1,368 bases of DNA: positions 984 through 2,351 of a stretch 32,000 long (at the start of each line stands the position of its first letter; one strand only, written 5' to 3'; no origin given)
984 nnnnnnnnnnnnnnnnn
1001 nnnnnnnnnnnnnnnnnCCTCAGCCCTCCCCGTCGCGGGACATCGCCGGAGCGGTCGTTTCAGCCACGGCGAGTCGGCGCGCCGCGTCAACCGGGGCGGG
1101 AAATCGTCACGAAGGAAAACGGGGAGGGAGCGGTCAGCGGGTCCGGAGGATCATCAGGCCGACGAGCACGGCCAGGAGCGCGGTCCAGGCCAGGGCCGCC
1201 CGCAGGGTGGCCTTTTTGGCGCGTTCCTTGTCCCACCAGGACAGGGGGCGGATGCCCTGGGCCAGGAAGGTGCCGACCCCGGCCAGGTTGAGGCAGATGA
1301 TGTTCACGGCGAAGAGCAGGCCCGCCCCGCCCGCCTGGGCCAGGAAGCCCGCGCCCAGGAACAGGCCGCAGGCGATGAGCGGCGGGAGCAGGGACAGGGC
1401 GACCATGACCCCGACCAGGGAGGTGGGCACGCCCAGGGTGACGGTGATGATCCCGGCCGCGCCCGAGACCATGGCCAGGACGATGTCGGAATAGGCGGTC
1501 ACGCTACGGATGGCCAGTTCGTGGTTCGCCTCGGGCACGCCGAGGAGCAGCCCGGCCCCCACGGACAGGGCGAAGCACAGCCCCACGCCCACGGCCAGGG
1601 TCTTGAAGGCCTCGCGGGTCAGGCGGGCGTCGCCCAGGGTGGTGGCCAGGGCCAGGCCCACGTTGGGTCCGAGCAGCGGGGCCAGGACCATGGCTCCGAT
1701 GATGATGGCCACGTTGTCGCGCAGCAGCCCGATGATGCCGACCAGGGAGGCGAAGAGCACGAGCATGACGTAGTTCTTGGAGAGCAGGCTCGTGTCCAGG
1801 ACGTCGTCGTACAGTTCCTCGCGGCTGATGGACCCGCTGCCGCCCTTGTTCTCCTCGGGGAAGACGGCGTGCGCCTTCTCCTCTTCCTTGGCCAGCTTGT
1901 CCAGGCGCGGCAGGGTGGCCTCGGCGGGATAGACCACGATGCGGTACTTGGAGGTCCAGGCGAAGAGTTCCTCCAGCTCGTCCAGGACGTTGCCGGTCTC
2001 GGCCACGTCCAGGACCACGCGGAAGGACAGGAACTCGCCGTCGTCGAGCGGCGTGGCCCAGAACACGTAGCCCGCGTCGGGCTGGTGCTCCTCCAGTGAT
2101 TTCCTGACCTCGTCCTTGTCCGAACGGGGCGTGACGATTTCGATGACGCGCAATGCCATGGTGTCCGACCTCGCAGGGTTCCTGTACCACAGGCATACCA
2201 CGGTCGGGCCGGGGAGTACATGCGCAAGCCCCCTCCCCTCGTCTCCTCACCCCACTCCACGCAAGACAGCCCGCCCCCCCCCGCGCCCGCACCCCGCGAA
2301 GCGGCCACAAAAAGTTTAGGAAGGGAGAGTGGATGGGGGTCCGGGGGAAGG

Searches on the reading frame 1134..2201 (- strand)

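Call 47: search_protein_families(library=pfam, proteins=[window:1134-2201:-], max_evalue=0.00001)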
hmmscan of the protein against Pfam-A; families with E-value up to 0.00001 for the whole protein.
window:1134-2201:- (355 aa): 1 family
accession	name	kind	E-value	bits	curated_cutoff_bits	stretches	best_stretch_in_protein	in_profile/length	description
PF04087.19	DUF389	-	1.3e-31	110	23.9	1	171-306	1-137/137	Domain of unknown function (DUF389)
